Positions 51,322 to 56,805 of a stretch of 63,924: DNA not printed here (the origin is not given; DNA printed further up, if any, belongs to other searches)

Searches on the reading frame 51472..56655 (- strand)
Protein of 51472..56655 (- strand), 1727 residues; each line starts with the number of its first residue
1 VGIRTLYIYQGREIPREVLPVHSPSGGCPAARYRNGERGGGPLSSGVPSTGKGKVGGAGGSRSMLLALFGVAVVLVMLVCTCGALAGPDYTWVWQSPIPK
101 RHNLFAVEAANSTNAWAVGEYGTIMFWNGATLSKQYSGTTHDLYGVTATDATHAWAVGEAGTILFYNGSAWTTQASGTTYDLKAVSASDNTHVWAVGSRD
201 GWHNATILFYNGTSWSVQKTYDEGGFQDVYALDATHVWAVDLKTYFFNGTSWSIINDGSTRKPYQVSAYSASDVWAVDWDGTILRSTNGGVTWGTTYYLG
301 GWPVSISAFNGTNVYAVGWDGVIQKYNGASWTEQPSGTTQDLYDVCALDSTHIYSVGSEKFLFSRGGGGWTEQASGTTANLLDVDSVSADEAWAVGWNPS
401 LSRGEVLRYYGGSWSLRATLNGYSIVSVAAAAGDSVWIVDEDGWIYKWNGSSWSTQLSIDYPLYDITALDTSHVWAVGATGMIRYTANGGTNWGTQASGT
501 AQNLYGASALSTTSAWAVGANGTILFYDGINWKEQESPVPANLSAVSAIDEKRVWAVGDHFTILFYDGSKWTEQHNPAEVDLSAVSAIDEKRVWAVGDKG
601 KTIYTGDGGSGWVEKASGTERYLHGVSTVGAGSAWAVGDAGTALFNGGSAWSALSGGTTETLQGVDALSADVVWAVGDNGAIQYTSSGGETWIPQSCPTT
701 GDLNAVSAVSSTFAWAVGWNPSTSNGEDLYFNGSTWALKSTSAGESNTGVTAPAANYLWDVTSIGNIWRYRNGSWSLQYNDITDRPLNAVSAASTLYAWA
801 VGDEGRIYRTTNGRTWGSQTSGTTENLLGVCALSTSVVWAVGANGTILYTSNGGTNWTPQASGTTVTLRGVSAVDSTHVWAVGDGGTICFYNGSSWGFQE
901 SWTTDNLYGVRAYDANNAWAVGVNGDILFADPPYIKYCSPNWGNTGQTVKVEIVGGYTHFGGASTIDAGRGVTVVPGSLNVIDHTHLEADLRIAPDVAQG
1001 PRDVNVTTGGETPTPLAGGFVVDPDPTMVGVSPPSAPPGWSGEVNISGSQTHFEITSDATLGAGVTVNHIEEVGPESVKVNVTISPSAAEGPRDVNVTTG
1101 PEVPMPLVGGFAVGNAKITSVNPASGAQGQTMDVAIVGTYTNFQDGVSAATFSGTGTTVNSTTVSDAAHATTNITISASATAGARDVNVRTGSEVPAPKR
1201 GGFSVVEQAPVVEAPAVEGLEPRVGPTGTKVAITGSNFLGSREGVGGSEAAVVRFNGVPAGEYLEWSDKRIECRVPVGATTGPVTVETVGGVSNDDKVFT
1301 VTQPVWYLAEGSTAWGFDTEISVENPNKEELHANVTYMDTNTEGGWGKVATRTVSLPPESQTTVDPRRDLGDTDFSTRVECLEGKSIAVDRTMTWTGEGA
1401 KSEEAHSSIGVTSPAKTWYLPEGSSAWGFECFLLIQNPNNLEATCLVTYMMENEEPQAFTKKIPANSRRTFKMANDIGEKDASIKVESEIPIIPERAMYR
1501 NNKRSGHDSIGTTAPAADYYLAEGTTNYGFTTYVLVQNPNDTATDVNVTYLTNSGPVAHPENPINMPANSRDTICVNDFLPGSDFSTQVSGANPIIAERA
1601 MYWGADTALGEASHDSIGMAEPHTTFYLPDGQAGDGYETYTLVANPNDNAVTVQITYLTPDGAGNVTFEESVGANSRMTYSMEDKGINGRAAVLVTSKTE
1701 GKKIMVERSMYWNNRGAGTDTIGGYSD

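Call 31: search_protein_families(library=pfam, proteins=[window:51472-56655:-], max_evalue=0.01)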
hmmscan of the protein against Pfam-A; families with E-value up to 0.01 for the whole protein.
window:51472-56655:- (1727 aa): 4 families
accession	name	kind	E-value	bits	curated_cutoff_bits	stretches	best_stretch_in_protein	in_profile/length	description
PF14870.12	PSII_BNR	-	6.8e-15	55.5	27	2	569-866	7-275/303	Photosynthesis system II assembly factor YCF48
PF18986.5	DUF5719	-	3.8e-08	33.3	26.2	1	1513-1582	47-117/319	Family of unknown function (DUF5719)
PF01833.30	TIG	-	4.3e-08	33.5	20.9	1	1215-1300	1-83/84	IPT/TIG domain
PF09099.16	Qn_am_d_aIII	-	0.0017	19.1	22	0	1026-1097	2-69/82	Quinohemoprotein amine dehydrogenase, alpha subunit domain III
